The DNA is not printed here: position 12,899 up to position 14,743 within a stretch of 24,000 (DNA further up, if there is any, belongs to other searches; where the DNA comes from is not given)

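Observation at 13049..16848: Translationally coupled penicillin-acylase-family lipoprotein and bacterial GH3 enzyme at the head of the phenylacetate operon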

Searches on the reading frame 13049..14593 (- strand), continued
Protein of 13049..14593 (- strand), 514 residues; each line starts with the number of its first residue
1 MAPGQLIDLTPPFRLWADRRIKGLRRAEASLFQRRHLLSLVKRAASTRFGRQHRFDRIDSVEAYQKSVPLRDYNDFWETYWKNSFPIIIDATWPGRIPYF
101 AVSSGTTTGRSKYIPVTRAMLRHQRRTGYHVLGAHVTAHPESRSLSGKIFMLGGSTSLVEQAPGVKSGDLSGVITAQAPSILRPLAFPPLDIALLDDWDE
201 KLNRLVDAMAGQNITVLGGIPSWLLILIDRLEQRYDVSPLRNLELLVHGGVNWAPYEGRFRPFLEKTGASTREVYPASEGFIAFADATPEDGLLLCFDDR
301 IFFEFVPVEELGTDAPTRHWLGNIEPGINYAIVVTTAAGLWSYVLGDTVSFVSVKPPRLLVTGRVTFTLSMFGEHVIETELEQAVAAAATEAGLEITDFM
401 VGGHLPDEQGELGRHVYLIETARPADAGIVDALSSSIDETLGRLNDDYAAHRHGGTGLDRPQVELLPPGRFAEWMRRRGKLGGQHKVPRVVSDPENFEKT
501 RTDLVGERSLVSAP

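Call 25: search_solved_structures(query=window:13049-14593:-, max_evalue=0.01, show_alignments=1)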
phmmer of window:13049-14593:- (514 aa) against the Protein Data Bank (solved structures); distinct sequences matched with E-value up to 0.01: 10.
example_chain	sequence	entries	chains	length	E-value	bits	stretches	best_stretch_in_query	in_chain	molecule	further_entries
5ech_A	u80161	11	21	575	4.3e-12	48.8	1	273-492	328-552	Jasmonic acid-amido synthetase JAR1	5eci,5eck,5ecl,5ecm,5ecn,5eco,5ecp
4epl_A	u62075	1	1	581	4.5e-12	48.7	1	273-492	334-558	Jasmonic acid-amido synthetase JAR1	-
7dk8_A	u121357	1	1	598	5e-11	45.2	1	299-498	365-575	Probable indole-3-acetic acid-amido synthetase GH3.8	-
4b2g_A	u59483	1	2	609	6.4e-09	38.3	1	296-492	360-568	GH3-1 AUXIN CONJUGATING ENZYME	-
6avh_A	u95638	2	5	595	1.4e-06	30.6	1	299-505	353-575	GH3.15 acyl acid amido synthetase | AtGH3.15 acyl acid amido synthetase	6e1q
4epm_A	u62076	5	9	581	1.3e-05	27.3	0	288-401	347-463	4-substituted benzoates-glutamate ligase GH3.12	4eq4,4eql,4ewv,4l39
6oms_A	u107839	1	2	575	1.5e-05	27.2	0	288-401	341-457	4-substituted benzoates-glutamate ligase GH3.12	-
7vka_A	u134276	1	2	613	2.2e-05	26.7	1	323-491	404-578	Indole-3-acetic acid-amido synthetase GH3.6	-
9fwd_A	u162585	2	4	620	2.2e-05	26.6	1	323-491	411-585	Indole-3-acetic acid-amido synthetase GH3.6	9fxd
5kod_A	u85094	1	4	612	7.5e-05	24.9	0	323-492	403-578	Indole-3-acetic acid-amido synthetase GH3.5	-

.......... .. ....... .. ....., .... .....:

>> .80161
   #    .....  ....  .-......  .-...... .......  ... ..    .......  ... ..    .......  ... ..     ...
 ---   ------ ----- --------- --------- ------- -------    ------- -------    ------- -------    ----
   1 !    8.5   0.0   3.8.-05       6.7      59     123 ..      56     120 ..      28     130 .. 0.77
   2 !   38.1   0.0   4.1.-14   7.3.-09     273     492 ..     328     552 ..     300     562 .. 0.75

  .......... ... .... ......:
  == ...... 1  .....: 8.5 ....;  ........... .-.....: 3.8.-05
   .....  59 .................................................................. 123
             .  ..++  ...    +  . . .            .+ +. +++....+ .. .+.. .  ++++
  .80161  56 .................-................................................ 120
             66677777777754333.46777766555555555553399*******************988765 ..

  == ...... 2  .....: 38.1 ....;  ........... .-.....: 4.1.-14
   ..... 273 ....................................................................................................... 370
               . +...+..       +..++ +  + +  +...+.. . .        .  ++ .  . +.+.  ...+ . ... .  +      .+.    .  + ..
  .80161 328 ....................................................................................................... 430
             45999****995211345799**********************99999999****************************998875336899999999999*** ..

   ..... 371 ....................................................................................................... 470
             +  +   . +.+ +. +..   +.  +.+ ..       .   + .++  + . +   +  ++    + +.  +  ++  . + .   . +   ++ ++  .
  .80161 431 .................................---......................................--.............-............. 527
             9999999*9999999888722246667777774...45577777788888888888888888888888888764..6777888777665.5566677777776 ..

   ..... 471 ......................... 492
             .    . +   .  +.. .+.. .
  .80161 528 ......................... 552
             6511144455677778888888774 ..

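Call 36: search_protein_families(library=ncbifam, proteins=[P0001, P0007, P0030, P0049, P0052, P0087, P0104, L001:5406-7055:-, L030:8410-9924:+, L013:11655-13094:+], max_evalue=0.00001)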
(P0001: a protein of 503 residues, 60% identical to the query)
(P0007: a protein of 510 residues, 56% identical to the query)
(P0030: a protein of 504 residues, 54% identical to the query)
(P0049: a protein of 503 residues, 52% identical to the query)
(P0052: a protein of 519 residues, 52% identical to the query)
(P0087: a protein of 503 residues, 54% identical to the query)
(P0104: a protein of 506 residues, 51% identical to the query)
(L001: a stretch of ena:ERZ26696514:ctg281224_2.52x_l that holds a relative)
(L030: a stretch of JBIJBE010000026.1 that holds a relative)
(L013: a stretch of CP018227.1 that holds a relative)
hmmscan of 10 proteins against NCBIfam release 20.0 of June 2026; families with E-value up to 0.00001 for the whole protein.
P0001 (503 aa): 1 family
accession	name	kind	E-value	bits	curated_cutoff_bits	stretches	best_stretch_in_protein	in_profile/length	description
NF052613.1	OlsH_GH3_orni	equivalog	1.7e-154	515.2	620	1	11-489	25-499/524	lyso-ornithine lipid synthetase OlsH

P0007 (510 aa): 1 family
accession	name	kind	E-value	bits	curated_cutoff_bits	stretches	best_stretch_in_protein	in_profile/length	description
NF052613.1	OlsH_GH3_orni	equivalog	3.4e-162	540.6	620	1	15-487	26-499/524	lyso-ornithine lipid synthetase OlsH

P0030 (504 aa): 1 family
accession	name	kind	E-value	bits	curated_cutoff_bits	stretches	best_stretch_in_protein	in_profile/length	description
NF052613.1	OlsH_GH3_orni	equivalog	9e-189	628.3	620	1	7-502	21-510/524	lyso-ornithine lipid synthetase OlsH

P0049 (503 aa): 1 family
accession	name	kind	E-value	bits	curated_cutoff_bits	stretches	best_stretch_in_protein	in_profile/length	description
NF052613.1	OlsH_GH3_orni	equivalog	1.8e-179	597.6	620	1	8-502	22-513/524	lyso-ornithine lipid synthetase OlsH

P0052 (519 aa): 1 family
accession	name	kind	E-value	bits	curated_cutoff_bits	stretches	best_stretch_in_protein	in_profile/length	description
NF052613.1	OlsH_GH3_orni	equivalog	9.1e-176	585.4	620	1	8-500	22-507/524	lyso-ornithine lipid synthetase OlsH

P0087 (503 aa): 1 family
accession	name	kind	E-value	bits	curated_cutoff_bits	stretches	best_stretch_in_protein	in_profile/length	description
NF052613.1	OlsH_GH3_orni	equivalog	3.3e-171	570.4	620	1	13-490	23-502/524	lyso-ornithine lipid synthetase OlsH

P0104 (506 aa): 1 family
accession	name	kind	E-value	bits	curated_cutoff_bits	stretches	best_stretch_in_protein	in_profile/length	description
NF052613.1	OlsH_GH3_orni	equivalog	4.2e-165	550.2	620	1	8-487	22-501/524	lyso-ornithine lipid synthetase OlsH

L001:5406-7055:- (549 aa): 1 family
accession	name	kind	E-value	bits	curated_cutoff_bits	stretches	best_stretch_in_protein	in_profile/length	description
NF052613.1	OlsH_GH3_orni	equivalog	1.1e-154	515.8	620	1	43-546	26-520/524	lyso-ornithine lipid synthetase OlsH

L030:8410-9924:+ (505 aa): 1 family
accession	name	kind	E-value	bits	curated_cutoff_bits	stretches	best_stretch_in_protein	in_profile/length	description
NF052613.1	OlsH_GH3_orni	equivalog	3.4e-185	616.5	620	1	12-497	22-498/524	lyso-ornithine lipid synthetase OlsH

L013:11655-13094:+ (480 aa): 1 family
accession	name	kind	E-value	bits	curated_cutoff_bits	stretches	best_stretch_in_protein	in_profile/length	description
NF052613.1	OlsH_GH3_orni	equivalog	8.5e-160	532.7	620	1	1-465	42-499/524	lyso-ornithine lipid synthetase OlsH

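Call 42: predict_structure(alignment_id=A1)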
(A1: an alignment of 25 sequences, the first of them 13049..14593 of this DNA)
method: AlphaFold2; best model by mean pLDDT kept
length: 514 residues; sequences in the alignment: 25
mean_pLDDT: 89.9   pTM: 0.86
mean pLDDT of the five models: 89.9, 88.2, 87.3, 86.7, 86.0
residues with pLDDT >= 90: 362; 70-90: 123; 50-70: 18; < 50: 11
segments of 3 or more residues with pLDDT < 50: 1-3, 508-514
pLDDT, mean of each block of 10 residues (from residue 1): 73 96 96 97 98 98 97 92 95 96 64 90 93 96 95 79 92 88 90 86 93 94 93 93 93 88 94 80 91 93 95 93 96 94 90 95 72 84 95 94 91 95 91 95 85 84 95 91 82 90 73 36
secondary structure, 60 per line:
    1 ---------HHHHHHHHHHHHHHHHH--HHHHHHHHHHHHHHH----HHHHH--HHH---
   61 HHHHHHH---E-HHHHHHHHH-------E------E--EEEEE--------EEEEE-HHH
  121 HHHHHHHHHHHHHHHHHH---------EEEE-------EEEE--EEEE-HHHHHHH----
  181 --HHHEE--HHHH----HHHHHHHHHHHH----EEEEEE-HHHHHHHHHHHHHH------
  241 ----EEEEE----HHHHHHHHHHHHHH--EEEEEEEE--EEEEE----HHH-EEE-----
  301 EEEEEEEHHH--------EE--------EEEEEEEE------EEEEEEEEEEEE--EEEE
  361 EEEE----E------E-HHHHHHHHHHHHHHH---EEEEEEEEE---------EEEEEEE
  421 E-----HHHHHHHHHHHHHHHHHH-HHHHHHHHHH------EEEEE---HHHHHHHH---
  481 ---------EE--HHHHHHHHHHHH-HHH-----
elements in order: H10-26 H29-43 H48-52 H61-67 H73-81 E99-103 E112-116 H118-138 E148-151 E159-162 E165-168 H170-176 H190-193 H198-209 E214-219 H221-234 E245-249 H254-267 E270-277 E280-284 E293-295 E301-307 E329-336 E343-354 E357-364 H378-392 E396-404 E414-421 H427-444 H446-455 E462-466 H470-477 H494-505

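Call 45: search_protein_families(library=pfam, proteins=[L014:6833-7693:+, L014:11599-12405:+, L014:12660-13796:-, L014:14167-16680:-, L014:5316-6800:-, L002:2986-4488:-, L002:4533-5201:+, L002:5208-5957:-, L002:6340-7287:+, L002:7277-8083:+])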
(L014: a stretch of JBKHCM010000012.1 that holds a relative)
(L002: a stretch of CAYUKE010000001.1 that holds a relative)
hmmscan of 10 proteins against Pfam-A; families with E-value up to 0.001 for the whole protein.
L014:6833-7693:+ (286 aa): 1 family
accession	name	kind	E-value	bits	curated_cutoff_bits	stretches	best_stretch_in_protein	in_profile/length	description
PF03652.20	RuvX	-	1.2e-23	84.4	29.2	1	152-271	2-133/134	Holliday junction resolvase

L014:11599-12405:+ (268 aa): 2 families
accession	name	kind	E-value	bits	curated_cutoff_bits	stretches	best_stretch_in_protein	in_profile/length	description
PF00561.26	Abhydrolase_1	-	1.1e-13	51.9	25.8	1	130-257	3-131/245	alpha/beta hydrolase fold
PF12697.13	Abhydrolase_6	-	1.1e-08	36.5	26.3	1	132-246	3-109/217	Alpha/beta hydrolase family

L014:12660-13796:- (378 aa): 2 families
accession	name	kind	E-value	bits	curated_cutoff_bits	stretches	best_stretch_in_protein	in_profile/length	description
PF12833.13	HTH_18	-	1.4e-18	67.4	33.6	1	276-356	2-80/80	Helix-turn-helix domain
PF00165.29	HTH_AraC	-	1.1e-10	41.9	26.6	1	321-355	9-42/42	Bacterial regulatory helix-turn-helix proteins, AraC family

L014:14167-16680:- (837 aa): 2 families
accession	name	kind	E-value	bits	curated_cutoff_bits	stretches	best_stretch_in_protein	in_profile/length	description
PF00924.24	MS_channel_2nd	-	4.1e-16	59.3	20.2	1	640-706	1-67/68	Mechanosensitive ion channel, beta-domain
PF21082.3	MS_channel_3rd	-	0.00076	20.3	21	0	715-798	3-87/88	Mechanosensitive ion channel MscS, C-terminal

L014:5316-6800:- (494 aa): 1 family
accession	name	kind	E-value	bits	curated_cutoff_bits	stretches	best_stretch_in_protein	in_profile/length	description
PF01425.27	Amidase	-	3.1e-145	485.1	27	1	26-471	1-445/445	Amidase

L002:2986-4488:- (500 aa): 4 families
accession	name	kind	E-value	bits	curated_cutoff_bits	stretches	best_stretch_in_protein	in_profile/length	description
PF00884.28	Sulfatase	-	2.6e-49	168.6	25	1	12-368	2-300/301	Sulfatase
PF16347.10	SGSH_C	-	1.8e-12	48.1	29.3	1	318-424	1-107/154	N-sulphoglucosamine sulphohydrolase, C-terminal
PF01663.27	Phosphodiest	-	1.8e-11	44.7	23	1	282-314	188-220/342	Type I phosphodiesterase / nucleotide pyrophosphatase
PF01676.23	Metalloenzyme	-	0.00063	19.8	24.3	0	279-314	170-201/252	Metalloenzyme superfamily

L002:4533-5201:+ (222 aa): 5 families
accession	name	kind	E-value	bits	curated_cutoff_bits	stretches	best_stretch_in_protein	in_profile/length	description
PF00702.32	Hydrolase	-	2.9e-30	106.5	26.4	1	8-182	3-191/191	haloacid dehalogenase-like hydrolase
PF13419.12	HAD_2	-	3.3e-25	89.7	23.8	1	9-188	1-178/178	Haloacid dehalogenase-like hydrolase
PF13242.12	Hydrolase_like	-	4.4e-10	39.8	22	1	144-216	3-74/75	HAD-hyrolase-like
PF12710.13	HAD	-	8.2e-06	26.8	27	1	9-173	1-183/189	haloacid dehalogenase-like hydrolase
PF13344.12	Hydrolase_6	-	8.3e-05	23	27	0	9-79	1-69/101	Haloacid dehalogenase-like hydrolase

L002:5208-5957:- (249 aa): 4 families
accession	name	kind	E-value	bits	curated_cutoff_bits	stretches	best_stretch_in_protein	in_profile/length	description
PF13561.12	adh_short_C2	-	3.6e-63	213.7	27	1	12-246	1-234/236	Enoyl-(Acyl carrier protein) reductase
PF00106.31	adh_short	-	5.3e-55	186.4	26.6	1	6-191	1-188/195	short chain dehydrogenase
PF23441.1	SDR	-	8.1e-12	45.5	27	1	3-246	5-254/258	SDR-like rossmann domain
PF08659.16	KR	-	2e-10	41.3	22.6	1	9-163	4-160/180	KR domain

L002:6340-7287:+ (315 aa): 2 families
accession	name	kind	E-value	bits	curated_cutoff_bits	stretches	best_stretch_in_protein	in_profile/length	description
PF12974.12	Phosphonate-bd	-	4.7e-34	118.3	27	1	62-260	11-214/242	ABC transporter, phosphonate, periplasmic substrate-binding protein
PF09084.16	NMT1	-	0.00042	20.7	20.5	1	82-217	23-155/216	NMT1/THI5 like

L002:7277-8083:+ (268 aa): 4 families
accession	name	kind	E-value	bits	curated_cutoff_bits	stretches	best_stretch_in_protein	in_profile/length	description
PF00005.33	ABC_tran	-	5e-34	118.3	25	1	37-193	2-137/137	ABC transporter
PF13304.12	AAA_21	-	1.1e-11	45.8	27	1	148-224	221-299/304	AAA domain, putative AbiEii toxin, Type IV TA system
PF13191.12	AAA_16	-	0.00021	22.3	32.6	1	44-189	20-139/167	AAA ATPase domain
PF13555.12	AAA_29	-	0.00032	20.8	27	1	40-74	16-50/61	P-loop containing region of AAA domain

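Call 47: fold_search(model_id=the predicted structure, library=pdb)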
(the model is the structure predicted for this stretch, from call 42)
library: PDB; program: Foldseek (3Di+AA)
matches with E <= 10: 1008; with E <= 0.001: 279
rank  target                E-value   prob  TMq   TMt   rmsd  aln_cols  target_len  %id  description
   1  4epl                  2.4e-27  1.00  0.74  0.69   4.8       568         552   18  Crystal Structure of Arabidopsis thaliana GH3.11 (JAR1) in Complex with JA-Ile (released 2012-06-20)
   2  5kod_C                2.4e-25  1.00  0.75  0.69   4.7       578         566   18  Crystal Structure of GH3.5 Acyl Acid Amido Synthetase from Arabidopsis thaliana (released 2016-11-16)
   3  5kod_D                3.4e-25  1.00  0.76  0.70   4.6       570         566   17  Crystal Structure of GH3.5 Acyl Acid Amido Synthetase from Arabidopsis thaliana (released 2016-11-16)
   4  5kod_B                1.6e-24  1.00  0.76  0.69   5.1       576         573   18  Crystal Structure of GH3.5 Acyl Acid Amido Synthetase from Arabidopsis thaliana (released 2016-11-16)
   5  7dk8                  1.8e-24  1.00  0.76  0.71   4.9       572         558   19  Crystal structure of OsGH3-8 with AMP (released 2020-12-23)
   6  7vka_B                2.2e-24  1.00  0.76  0.67   5.3       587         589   17  Crystal Structure of GH3.6 in complex with an inhibitor (released 2022-08-31)
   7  9fxd_A                2.3e-24  1.00  0.77  0.69   4.6       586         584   18  Structure of indole-3-acetic acid-amido synthetase GH3.6 from A.thaliana in complex with AMP and aspartate (released 2025-04-09)
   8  4b2g_B                3.8e-24  1.00  0.77  0.70   4.8       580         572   18  Crystal Structure of an Indole-3-Acetic Acid Amido Synthase from Vitis vinifera Involved in Auxin Homeostasis (released 2012-12-19)
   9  4eq4_B                4.6e-24  1.00  0.73  0.71   5.2       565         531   18  Crystal structure of seleno-methionine derivatized GH3.12 (released 2012-06-20)
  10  4epm                  4.8e-24  1.00  0.77  0.72   4.7       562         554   19  Crystal Structure of Arabidopsis GH3.12 (PBS3) in Complex with AMP (released 2012-06-20)
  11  9fwd_B                5.8e-24  1.00  0.76  0.68   4.8       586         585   18  Structure of indole-3-acetic acid-amido synthetase GH3.6 from A.thaliana in complex with AMP (released 2025-04-09)
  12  5kod_A                7.7e-24  1.00  0.75  0.68   4.9       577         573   18  Crystal Structure of GH3.5 Acyl Acid Amido Synthetase from Arabidopsis thaliana (released 2016-11-16)
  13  9fwd_A                8.6e-24  1.00  0.78  0.69   4.4       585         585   18  Structure of indole-3-acetic acid-amido synthetase GH3.6 from A.thaliana in complex with AMP (released 2025-04-09)
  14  6avh_D                1.2e-23  1.00  0.56  0.53  14.3       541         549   18  GH3.15 acyl acid amido synthetase (released 2018-02-14)
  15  7vka_A                1.9e-23  1.00  0.77  0.68   4.9       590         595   17  Crystal Structure of GH3.6 in complex with an inhibitor (released 2022-08-31)
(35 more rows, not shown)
